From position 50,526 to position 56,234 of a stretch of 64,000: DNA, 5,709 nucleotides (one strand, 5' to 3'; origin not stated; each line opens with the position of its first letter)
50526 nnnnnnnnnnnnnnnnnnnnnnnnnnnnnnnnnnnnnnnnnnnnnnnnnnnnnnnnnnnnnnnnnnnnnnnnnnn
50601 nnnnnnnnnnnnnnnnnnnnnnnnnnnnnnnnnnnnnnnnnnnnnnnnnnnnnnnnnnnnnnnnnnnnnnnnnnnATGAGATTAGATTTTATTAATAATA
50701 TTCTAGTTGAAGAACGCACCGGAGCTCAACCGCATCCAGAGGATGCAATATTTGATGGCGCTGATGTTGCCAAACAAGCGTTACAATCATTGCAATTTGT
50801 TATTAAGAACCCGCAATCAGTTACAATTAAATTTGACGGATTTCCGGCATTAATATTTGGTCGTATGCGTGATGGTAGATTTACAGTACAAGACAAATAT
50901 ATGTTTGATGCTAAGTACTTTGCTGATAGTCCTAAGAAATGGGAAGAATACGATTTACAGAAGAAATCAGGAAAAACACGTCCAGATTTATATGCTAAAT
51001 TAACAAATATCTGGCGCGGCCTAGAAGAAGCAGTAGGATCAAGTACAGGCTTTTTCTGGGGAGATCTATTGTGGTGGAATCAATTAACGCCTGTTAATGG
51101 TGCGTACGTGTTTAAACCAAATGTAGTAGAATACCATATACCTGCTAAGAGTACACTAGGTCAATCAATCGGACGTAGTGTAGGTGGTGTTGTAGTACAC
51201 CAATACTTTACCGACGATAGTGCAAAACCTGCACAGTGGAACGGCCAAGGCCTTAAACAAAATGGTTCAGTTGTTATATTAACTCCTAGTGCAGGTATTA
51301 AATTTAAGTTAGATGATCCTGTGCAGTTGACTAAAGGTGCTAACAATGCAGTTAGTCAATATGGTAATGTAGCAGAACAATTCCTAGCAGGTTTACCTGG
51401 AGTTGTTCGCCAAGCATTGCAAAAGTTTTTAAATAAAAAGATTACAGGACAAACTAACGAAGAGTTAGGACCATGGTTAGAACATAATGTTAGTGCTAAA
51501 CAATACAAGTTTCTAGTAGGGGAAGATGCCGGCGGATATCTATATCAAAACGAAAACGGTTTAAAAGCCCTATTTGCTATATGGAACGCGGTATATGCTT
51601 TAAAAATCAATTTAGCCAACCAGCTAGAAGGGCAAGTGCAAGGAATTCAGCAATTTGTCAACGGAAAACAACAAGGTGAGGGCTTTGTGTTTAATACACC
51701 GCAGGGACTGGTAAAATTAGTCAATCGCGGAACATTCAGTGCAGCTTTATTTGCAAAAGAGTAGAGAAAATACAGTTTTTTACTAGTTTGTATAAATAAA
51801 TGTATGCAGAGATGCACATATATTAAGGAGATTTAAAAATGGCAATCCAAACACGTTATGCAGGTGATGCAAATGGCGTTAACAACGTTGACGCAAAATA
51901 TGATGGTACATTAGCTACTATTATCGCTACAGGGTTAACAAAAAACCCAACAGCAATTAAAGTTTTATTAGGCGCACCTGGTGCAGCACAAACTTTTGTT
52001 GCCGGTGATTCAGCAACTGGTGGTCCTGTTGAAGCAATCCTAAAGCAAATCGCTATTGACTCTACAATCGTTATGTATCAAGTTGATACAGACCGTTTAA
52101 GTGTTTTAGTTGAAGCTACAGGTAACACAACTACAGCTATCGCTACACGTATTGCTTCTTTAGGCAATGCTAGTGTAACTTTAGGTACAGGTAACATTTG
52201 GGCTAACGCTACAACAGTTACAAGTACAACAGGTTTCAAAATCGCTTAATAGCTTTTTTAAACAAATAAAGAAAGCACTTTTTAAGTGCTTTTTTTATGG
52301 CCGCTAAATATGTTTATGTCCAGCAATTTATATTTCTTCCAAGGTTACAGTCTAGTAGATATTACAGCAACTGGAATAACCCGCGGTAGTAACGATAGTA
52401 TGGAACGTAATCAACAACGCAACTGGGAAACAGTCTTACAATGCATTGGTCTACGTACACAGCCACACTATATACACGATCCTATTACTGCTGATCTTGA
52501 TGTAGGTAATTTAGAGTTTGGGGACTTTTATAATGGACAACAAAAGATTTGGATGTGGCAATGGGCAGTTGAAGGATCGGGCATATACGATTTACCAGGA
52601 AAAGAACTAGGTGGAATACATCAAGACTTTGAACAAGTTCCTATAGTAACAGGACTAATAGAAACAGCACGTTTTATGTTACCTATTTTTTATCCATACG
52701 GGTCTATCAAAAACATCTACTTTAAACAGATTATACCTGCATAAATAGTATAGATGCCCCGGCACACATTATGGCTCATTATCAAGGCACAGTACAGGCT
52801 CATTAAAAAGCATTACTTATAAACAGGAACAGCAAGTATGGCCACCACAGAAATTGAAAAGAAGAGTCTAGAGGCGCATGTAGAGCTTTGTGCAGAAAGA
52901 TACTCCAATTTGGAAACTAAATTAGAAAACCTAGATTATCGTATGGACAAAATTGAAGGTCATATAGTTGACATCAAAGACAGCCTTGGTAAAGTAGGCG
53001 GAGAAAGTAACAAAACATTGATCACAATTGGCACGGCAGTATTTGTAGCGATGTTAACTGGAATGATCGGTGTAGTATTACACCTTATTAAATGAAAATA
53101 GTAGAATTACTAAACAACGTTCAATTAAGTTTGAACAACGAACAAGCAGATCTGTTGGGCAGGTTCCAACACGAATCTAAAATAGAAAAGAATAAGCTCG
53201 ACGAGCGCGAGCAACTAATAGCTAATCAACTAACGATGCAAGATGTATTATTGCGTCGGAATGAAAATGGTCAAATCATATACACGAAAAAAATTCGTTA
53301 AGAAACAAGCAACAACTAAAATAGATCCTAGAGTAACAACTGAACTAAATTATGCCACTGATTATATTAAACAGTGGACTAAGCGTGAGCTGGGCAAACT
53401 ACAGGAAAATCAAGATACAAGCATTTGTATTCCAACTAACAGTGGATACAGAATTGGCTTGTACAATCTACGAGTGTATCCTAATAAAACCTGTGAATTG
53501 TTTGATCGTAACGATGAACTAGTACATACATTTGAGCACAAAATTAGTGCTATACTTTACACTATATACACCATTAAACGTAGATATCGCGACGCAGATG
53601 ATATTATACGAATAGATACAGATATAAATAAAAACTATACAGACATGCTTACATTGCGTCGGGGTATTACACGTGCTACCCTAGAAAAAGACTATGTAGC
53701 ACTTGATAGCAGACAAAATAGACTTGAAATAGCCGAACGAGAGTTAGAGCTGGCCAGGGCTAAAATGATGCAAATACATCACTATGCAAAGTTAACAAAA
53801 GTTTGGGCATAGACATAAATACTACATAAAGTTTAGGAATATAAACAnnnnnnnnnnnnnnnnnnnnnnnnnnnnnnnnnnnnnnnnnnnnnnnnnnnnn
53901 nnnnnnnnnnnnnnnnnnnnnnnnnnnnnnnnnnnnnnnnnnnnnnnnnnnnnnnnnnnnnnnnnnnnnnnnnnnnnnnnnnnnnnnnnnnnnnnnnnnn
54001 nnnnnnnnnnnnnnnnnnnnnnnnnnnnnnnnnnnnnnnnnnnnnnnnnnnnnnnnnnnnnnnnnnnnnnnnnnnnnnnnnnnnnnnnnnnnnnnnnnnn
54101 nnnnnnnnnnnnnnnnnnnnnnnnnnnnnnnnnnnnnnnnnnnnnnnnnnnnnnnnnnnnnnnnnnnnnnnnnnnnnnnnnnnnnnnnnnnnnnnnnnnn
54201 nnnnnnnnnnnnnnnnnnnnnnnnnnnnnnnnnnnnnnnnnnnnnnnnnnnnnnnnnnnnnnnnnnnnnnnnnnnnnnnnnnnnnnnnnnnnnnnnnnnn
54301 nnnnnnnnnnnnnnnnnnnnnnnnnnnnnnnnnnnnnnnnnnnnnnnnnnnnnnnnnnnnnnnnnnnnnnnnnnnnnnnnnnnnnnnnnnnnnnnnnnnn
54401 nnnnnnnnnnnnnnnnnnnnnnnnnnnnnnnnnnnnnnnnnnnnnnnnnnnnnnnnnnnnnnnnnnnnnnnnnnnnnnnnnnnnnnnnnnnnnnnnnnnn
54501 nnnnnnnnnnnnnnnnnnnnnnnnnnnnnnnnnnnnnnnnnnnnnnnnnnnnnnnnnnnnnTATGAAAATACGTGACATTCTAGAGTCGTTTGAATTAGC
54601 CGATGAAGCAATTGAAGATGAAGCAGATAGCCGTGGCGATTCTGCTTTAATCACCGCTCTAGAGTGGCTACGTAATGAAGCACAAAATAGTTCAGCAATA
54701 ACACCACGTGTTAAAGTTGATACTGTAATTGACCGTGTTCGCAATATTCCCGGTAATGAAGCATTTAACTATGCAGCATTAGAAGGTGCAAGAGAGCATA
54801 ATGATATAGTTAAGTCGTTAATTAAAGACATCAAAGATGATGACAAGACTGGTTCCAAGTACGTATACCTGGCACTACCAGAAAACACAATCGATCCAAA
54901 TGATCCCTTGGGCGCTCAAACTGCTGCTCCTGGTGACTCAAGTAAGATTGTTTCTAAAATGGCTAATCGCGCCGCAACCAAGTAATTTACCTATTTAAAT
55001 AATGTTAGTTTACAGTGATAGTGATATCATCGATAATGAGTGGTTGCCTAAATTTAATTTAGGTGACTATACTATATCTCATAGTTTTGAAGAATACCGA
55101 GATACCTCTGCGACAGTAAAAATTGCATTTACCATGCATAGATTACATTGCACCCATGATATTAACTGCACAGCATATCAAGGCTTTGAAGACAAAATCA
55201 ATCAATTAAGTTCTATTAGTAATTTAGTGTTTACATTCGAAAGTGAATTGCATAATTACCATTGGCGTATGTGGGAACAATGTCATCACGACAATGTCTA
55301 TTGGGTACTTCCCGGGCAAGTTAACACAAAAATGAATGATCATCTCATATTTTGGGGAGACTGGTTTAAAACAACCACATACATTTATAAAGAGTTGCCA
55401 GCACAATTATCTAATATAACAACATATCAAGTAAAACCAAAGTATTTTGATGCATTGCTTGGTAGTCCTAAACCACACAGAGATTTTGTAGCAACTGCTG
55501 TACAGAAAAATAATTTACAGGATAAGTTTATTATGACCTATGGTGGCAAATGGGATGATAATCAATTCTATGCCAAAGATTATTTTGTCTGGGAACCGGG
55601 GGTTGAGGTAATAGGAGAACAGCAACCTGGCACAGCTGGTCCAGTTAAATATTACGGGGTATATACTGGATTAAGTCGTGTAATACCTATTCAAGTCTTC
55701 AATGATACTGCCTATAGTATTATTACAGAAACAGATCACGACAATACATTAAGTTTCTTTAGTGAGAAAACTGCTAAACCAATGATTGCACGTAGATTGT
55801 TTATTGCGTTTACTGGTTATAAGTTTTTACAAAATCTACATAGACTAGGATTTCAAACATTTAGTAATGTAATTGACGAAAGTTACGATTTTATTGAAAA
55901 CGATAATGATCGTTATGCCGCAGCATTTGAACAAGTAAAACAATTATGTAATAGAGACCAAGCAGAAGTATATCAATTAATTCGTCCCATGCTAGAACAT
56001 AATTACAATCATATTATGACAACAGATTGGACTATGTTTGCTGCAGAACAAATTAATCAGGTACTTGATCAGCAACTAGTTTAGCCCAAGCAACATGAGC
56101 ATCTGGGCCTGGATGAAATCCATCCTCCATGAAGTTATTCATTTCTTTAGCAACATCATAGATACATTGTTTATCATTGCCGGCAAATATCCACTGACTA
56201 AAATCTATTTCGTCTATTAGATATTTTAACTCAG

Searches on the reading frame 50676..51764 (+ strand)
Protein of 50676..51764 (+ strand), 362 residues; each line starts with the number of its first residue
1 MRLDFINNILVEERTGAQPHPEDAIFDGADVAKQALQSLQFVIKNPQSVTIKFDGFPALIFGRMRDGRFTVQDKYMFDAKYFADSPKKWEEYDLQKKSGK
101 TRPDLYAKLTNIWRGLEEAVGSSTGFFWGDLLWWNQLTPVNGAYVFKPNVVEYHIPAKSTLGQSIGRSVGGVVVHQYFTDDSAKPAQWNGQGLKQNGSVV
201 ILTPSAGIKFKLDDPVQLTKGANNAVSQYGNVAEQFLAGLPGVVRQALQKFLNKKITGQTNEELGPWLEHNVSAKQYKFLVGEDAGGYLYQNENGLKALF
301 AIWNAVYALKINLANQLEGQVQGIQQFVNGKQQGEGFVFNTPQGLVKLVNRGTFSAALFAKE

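Call 60: find_encoding_contigs(protein=window:50676-51764:+, flank=10000, max_places=1)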
Protein window:50676-51764:+ (362 aa): 6 contigs read that carry it; 1 place shown.
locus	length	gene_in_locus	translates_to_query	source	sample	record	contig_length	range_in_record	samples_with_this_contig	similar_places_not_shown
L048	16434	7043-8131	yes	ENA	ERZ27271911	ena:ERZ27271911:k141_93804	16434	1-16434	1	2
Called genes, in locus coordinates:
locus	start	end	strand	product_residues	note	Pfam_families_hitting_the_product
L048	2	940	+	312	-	?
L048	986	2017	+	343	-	PF13155:Toprim_2 (faint)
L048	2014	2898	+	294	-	-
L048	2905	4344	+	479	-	PF20307:divDNAB (faint), PF13481:AAA_25 (weak), PF03796:DnaB_C, PF06745:ATPase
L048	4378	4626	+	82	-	-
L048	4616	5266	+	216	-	-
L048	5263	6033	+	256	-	-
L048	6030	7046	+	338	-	-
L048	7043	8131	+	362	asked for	PF19782:DUF6267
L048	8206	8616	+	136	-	-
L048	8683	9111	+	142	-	-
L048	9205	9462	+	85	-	-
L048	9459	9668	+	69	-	-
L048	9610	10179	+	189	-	-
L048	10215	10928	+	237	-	-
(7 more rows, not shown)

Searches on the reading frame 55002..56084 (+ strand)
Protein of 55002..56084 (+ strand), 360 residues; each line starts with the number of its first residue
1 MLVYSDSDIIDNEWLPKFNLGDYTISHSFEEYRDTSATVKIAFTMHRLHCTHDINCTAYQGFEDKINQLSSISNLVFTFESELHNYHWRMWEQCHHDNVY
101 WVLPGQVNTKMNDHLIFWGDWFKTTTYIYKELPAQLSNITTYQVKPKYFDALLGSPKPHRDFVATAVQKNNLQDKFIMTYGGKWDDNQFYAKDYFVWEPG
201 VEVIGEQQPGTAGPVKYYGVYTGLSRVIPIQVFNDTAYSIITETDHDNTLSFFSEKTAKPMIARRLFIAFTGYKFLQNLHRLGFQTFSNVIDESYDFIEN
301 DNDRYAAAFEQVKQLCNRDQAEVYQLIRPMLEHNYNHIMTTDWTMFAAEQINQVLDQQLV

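Call 16: search_protein_families(library=pfam, proteins=[window:55002-56084:+], max_evalue=1)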
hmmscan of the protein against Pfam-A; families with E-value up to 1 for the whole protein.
window:55002-56084:+ (360 aa): 1 family
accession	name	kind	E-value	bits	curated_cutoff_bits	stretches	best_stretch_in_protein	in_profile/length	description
PF11219.13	DUF3014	-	0.066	13.9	25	1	299-343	43-88/156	Protein of unknown function (DUF3014)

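Call 51: search_protein_families(library=ncbifam, proteins=[window:55002-56084:+], max_evalue=0.1)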
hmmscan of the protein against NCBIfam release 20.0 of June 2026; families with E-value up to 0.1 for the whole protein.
window:55002-56084:+ (360 aa): 0 families
